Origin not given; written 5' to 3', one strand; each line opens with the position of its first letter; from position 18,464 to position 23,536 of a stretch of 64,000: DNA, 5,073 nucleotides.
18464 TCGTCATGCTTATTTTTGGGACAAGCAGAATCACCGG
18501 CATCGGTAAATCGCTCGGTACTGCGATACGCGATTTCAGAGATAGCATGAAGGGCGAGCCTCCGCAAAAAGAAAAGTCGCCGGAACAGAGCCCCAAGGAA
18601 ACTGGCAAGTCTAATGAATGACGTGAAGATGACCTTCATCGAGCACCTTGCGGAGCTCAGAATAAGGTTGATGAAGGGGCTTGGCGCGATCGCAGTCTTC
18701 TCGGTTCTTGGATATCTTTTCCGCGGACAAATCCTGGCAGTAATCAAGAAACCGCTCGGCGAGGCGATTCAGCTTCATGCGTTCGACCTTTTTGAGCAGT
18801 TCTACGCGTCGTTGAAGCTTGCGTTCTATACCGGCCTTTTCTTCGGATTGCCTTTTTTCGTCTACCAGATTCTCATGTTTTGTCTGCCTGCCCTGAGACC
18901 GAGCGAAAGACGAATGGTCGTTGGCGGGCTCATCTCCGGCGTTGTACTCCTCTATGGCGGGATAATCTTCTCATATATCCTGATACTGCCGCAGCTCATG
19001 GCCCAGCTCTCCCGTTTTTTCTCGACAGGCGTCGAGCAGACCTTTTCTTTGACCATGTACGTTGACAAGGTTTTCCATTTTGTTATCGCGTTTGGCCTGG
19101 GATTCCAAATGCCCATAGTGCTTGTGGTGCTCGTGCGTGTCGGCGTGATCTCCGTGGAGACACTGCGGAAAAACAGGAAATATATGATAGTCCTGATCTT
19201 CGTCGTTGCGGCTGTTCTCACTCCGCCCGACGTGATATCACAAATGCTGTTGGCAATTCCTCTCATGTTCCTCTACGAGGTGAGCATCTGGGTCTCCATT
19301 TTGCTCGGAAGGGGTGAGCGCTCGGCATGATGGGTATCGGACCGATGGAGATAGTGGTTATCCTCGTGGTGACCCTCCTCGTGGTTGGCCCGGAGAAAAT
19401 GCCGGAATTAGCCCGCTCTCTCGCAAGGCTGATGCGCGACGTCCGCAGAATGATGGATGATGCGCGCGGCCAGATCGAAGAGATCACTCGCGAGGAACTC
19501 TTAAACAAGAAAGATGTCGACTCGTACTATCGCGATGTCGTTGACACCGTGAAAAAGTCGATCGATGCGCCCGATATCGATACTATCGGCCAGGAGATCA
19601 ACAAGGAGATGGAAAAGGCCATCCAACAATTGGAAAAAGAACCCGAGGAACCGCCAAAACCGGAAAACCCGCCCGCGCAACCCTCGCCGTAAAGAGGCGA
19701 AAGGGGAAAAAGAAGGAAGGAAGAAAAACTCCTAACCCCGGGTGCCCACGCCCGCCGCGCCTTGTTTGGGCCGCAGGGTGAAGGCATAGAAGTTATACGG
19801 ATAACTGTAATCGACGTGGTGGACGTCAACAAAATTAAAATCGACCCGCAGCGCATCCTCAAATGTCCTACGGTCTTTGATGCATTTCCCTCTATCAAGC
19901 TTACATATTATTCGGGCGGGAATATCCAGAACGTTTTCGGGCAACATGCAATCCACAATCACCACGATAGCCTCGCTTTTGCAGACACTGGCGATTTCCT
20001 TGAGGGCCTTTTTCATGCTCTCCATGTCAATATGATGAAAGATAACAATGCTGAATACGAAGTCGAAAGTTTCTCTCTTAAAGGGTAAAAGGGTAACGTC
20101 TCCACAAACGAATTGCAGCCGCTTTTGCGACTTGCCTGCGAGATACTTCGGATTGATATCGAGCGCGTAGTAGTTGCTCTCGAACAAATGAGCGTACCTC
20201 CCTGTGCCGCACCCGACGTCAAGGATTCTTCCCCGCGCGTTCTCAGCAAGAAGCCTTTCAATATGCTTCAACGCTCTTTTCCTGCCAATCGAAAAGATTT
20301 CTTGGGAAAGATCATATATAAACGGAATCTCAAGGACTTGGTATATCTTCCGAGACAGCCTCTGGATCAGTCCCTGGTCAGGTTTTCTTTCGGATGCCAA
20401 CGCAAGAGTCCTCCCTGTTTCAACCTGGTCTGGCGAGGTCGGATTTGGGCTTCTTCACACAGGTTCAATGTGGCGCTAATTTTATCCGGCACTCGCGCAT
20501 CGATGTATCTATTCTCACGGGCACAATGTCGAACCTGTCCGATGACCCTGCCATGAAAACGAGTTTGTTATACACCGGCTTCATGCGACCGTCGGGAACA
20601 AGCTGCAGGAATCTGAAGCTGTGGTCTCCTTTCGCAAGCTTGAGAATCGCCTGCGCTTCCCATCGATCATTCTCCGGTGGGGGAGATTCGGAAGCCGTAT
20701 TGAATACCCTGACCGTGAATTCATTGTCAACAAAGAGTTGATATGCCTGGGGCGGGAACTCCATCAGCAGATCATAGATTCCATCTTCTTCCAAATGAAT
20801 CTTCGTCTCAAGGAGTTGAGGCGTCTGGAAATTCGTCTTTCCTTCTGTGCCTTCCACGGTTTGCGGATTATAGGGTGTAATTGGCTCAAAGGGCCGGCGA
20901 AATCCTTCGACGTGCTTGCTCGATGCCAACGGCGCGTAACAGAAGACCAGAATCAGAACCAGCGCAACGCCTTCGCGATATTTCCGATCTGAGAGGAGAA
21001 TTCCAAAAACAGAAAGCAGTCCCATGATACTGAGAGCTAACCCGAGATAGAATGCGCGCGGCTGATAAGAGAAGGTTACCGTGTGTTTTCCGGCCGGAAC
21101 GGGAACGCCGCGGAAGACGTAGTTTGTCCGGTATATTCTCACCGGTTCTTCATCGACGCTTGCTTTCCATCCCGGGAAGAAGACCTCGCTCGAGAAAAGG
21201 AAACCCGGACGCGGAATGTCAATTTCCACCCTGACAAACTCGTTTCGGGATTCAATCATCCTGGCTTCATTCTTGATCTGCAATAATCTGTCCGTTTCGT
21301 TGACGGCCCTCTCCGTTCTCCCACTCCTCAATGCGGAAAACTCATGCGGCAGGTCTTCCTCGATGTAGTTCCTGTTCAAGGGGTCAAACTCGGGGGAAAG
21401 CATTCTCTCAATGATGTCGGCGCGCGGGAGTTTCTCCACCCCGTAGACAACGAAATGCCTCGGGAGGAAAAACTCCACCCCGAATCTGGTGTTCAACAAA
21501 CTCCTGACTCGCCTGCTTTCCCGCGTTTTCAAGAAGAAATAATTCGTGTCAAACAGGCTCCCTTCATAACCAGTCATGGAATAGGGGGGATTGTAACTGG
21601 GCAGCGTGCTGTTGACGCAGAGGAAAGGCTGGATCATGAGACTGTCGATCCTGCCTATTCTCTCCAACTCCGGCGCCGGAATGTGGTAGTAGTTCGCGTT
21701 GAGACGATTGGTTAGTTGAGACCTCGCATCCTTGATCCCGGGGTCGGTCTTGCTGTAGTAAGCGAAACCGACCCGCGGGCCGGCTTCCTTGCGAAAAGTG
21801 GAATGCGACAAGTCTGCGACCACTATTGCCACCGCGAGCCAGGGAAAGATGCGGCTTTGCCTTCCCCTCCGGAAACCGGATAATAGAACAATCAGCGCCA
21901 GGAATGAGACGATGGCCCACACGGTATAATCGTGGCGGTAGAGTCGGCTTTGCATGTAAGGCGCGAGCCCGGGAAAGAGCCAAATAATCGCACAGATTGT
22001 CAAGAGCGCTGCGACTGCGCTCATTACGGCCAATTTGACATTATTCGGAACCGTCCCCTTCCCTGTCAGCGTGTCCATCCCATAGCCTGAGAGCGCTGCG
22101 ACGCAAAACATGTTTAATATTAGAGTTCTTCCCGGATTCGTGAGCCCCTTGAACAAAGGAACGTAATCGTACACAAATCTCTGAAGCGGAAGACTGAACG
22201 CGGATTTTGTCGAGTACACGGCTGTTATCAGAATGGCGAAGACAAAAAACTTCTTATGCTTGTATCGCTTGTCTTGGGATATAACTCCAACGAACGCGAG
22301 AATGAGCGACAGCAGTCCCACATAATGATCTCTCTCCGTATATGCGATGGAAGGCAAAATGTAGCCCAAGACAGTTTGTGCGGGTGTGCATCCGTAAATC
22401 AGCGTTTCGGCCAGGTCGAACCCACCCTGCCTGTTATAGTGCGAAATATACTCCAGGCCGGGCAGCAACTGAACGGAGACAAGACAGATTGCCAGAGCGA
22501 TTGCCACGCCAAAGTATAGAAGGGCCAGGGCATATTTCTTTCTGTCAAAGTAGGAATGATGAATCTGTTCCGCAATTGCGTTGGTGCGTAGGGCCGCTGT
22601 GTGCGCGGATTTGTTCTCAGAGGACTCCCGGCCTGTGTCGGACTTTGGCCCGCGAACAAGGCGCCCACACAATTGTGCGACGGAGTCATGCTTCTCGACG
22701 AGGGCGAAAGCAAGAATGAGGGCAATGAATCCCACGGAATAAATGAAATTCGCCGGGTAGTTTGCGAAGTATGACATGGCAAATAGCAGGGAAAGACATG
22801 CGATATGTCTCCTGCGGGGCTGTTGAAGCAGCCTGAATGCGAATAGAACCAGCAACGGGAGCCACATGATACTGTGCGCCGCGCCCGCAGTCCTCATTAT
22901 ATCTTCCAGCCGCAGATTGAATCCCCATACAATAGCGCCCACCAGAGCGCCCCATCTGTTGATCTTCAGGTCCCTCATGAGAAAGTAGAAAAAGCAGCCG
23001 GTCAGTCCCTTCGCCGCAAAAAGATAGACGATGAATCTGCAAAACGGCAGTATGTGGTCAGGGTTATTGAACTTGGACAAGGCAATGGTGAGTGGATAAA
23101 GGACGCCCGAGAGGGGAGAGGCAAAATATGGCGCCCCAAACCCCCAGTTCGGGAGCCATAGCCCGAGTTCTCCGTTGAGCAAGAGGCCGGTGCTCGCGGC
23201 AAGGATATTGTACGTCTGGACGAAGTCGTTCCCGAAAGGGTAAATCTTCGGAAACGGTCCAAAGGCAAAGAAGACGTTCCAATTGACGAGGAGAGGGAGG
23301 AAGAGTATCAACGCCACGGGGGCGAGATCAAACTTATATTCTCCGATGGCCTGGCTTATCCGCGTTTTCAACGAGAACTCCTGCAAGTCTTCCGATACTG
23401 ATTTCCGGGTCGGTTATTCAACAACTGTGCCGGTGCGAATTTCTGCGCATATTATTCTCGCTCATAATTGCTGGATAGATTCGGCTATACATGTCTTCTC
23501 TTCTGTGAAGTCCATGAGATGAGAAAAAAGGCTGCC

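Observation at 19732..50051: ~30-kb glycan-assembly island with six GT-C membrane glycosyltransferases and seven methyltransferases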

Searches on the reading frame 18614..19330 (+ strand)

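Call 6: search_protein_families(library=pfam, proteins=[window:18614-19330:+], max_evalue=0.01)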
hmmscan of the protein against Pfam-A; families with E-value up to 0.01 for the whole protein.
window:18614-19330:+ (238 aa): 2 families
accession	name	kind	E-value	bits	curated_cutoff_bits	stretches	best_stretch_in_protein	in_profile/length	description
PF00902.23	TatC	-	3.5e-59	200.5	25.1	1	10-216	1-208/208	Sec-independent protein translocase protein (TatC)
PF24378.1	DUF7534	-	0.005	17.4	28.4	0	194-220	14-40/57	Family of unknown function (DUF7534)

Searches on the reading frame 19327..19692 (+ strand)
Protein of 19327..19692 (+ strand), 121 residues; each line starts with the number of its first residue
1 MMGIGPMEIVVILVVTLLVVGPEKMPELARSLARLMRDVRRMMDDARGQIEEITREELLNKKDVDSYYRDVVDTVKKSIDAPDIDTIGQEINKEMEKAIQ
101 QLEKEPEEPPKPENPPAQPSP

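Call 6: search_protein_families(library=pfam, proteins=[window:19327-19692:+], max_evalue=0.01)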
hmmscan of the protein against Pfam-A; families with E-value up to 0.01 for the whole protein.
window:19327-19692:+ (121 aa): 1 family
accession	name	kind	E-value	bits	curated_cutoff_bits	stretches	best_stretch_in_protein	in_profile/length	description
PF02416.21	TatA_B_E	-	4.6e-10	39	21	1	4-38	1-35/53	mttA/Hcf106 family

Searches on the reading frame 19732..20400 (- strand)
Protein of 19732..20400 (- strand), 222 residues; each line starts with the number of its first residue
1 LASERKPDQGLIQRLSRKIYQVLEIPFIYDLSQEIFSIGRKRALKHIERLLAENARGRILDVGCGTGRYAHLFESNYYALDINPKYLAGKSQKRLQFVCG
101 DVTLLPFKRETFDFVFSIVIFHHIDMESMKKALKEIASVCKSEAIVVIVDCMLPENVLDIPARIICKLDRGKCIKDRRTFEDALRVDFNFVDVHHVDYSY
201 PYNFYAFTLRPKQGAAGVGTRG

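Call 3: search_protein_families(library=pfam, proteins=[window:19732-20400:-], max_evalue=0.01)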
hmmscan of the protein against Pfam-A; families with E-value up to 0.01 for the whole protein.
window:19732-20400:- (222 aa): 8 families
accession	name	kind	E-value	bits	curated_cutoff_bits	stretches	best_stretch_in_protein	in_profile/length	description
PF08241.18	Methyltransf_11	-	6.3e-20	72.1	21.2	1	60-148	1-95/95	Methyltransferase domain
PF13649.12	Methyltransf_25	-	2.1e-17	64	27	1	59-142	1-95/97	Methyltransferase domain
PF13847.12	Methyltransf_31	-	6.9e-13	48.9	27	1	57-158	5-123/145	Methyltransferase domain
PF13489.12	Methyltransf_23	-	1.2e-10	41.9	27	1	41-150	7-118/164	Methyltransferase domain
PF08242.18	Methyltransf_12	-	1.7e-10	41.9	30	1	60-144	1-96/98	Methyltransferase domain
PF01209.24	Ubie_methyltran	-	5.1e-08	33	20.1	1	26-154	17-157/233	ubiE/COQ5 methyltransferase family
PF00891.24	Methyltransf_2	-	1.8e-05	24.6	22.3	1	33-156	44-172/210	O-methyltransferase domain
PF03848.20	TehB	-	0.00091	19.1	20.4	1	57-156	32-140/193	Tellurite resistance protein TehB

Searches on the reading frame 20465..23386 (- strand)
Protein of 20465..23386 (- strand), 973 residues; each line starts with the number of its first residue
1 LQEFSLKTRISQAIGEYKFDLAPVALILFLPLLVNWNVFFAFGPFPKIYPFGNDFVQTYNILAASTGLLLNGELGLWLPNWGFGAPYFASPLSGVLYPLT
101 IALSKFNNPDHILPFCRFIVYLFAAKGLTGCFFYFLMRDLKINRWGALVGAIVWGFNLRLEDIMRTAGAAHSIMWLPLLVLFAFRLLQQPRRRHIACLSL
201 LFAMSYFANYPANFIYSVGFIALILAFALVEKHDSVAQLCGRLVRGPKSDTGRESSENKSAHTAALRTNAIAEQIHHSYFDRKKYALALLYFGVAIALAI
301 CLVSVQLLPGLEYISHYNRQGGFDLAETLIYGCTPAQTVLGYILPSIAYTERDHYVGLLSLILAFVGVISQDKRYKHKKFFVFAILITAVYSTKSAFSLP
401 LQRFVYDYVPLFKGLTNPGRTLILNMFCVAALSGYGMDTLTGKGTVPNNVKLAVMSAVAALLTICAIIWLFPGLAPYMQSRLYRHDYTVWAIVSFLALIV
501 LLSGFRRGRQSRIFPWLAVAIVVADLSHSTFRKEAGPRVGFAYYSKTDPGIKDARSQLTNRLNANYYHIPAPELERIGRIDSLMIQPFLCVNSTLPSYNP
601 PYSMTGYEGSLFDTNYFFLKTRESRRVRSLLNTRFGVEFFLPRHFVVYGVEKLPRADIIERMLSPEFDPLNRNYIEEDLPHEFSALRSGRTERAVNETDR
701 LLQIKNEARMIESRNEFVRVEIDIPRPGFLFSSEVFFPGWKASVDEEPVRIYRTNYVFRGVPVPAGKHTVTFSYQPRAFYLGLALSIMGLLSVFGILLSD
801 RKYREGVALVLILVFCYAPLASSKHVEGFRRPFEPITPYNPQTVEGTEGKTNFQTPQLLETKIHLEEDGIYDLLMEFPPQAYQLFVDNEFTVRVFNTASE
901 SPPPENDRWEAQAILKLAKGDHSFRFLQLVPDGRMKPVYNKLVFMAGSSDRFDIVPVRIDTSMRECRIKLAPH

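Call 3: search_protein_families(library=pfam, proteins=[window:20465-23386:-], max_evalue=0.01)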
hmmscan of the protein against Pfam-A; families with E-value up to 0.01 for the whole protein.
window:20465-23386:- (973 aa): 1 family
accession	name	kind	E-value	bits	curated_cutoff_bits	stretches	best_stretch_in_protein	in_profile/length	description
PF09586.16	YfhO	-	3.6e-18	65.8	28.5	1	737-786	786-835/835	Bacterial membrane protein YfhO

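Call 9: search_protein_families(library=ncbifam, proteins=[window:20465-23386:-], max_evalue=0.01)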
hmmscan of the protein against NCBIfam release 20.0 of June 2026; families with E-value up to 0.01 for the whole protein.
window:20465-23386:- (973 aa): 2 families
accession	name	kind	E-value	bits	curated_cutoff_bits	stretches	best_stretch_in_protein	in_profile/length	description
NF047589.1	GlcsyltransPgfM1Strep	equivalog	6.4e-06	24.5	1400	1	734-796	888-950/955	glycosyltransferase PgfM1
NF047590.1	GlcsyltransPgfM2Strep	equivalog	0.00075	17.8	1500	1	729-797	809-877/884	glycosyltransferase PgfM2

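Call 72: find_homologous_proteins(query=window:20465-23386:-, max_evalue=1e-10)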
Query window:20465-23386:- (973 aa): 29 proteins with E <= 1e-10 among 8000 candidates.
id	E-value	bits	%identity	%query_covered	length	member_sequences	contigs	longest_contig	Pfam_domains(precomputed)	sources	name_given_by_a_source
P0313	0.0e+0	2227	100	99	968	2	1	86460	PF09586.17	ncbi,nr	ncbi:YfhO family protein [Candidatus Poribacteria bacterium]|nr:YfhO family protein [Candidatus Pori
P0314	1.4e-297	1008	49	99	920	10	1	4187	PF09586.17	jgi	-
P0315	6.6e-290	983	48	99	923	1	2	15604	PF09586.17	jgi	jgi:hypothetical protein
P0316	1.2e-282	958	47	99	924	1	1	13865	PF09586.17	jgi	jgi:hypothetical protein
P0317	8.4e-281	952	46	99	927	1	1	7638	PF09586.17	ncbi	-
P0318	8.3e-225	767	40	95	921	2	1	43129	PF09586.17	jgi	-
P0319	1.6e-212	726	44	80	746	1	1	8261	PF09586.17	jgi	jgi:hypothetical protein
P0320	6.1e-31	125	34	11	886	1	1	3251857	PF09586.17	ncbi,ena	-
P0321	2.8e-24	103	25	26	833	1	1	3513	PF09586.17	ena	-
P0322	1.0e-22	98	26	38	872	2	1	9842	PF09586.17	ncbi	-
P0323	8.3e-21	92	31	9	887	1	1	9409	PF09586.17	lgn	-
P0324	2.4e-20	90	29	15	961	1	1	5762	PF09586.17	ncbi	-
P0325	9.3e-19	85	28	11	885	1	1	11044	PF09586.17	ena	-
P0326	1.8e-17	81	46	6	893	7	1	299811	PF09586.17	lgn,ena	-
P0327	1.9e-16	77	27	17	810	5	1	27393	PF09586.17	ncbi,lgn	-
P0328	5.0e-16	76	35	17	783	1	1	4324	PF09586.17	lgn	-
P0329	6.8e-15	72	45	8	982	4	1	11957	PF09586.17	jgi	-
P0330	8.8e-14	69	21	75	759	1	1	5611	PF09586.17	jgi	jgi:membrane protein YfhO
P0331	1.2e-13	68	25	15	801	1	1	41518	PF09586.17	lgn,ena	-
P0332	1.8e-13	68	26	16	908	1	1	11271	PF09586.17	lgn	-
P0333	2.5e-12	64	29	14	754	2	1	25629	PF09586.17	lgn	-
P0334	3.8e-12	63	24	78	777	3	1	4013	PF09586.17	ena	-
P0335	4.8e-12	63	30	15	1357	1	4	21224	PF01943.23,PF09586.17,PF13440.12,PF03023.20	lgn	-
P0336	8.2e-12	62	33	9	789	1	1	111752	PF09586.17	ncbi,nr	ncbi:MAG: YfhO family protein [Anaerolineae bacterium]|nr:YfhO family protein [Anaerolineae bacteriu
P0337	1.5e-11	61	36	7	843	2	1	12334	PF09586.17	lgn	-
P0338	3.2e-11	60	29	11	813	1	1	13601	PF09586.17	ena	-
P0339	3.3e-11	60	24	29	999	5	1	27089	PF09586.17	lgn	-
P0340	4.7e-11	60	36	7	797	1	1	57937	PF09586.17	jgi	jgi:hypothetical protein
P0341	8.5e-11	59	39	7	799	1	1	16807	PF09586.17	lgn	-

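Call 73: find_encoding_contigs(protein=P0318, flank=10000, max_places=1)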
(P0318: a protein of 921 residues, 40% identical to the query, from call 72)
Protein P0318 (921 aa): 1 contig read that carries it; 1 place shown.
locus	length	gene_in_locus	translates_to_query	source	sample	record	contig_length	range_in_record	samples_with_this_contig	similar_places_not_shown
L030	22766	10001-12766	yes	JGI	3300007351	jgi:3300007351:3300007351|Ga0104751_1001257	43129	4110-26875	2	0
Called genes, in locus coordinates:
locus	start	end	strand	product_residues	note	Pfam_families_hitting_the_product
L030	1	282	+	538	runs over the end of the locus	PF00384:Molybdopterin, PF01568:Molydop_binding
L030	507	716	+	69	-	PF03459:TOBE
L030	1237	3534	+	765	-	-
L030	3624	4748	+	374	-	PF12796:Ank_2, PF13637:Ank_4 (weak), PF12796:Ank_2, PF00023:Ank (weak), PF13637:Ank_4 (weak), PF12796:Ank_2, PF00023:Ank, PF13637:Ank_4, +6 more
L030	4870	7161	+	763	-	-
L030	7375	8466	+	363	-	PF12796:Ank_2 (weak), PF13606:Ank_3 (faint), PF12796:Ank_2, PF12796:Ank_2, PF13857:Ank_5 (weak), PF12796:Ank_2, PF00023:Ank, PF13637:Ank_4 (weak), +1 more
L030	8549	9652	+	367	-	PF12796:Ank_2, PF13637:Ank_4 (weak), PF12796:Ank_2, PF13637:Ank_4, PF00023:Ank, PF12796:Ank_2, PF13857:Ank_5, PF00023:Ank, +5 more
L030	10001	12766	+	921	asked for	PF09586:YfhO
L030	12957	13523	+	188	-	-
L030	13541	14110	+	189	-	-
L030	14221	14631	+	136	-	PF10825:DUF2752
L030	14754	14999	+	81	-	PF13828:DUF4190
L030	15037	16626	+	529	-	PF22039:HUTI_composite_bact (weak), PF07969:Amidohydro_3, PF01979:Amidohydro_1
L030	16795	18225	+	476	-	PF09861:Lar_N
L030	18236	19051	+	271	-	PF00106:adh_short, PF08659:KR, PF13561:adh_short_C2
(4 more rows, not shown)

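Call 74: find_encoding_contigs(protein=P0315, flank=10000, max_places=1)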
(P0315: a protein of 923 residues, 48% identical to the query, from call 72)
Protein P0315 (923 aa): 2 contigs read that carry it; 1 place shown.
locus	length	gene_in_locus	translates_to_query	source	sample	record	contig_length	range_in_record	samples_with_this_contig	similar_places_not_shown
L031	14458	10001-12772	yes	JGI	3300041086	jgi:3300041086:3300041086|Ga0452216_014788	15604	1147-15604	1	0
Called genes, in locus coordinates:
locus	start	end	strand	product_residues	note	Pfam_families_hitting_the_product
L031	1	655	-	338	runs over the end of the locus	PF00535:Glycos_transf_2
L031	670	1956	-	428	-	PF03721:UDPG_MGDP_dh_N, PF02558:ApbA (weak), PF03446:NAD_binding_2 (weak), PF00984:UDPG_MGDP_dh, PF03720:UDPG_MGDP_dh_C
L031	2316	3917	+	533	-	PF02366:PMT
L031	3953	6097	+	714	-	PF09586:YfhO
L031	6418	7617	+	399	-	PF01041:DegT_DnrJ_EryC1, PF00155:Aminotran_1_2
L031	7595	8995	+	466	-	PF02655:ATP-grasp_3 (weak), PF13535:ATP-grasp_4 (faint), PF15632:ATPgrasp_Ter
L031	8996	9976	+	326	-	PF00535:Glycos_transf_2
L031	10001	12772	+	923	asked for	PF09586:YfhO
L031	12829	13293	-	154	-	PF02416:TatA_B_E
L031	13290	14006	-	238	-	PF00902:TatC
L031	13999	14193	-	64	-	PF02416:TatA_B_E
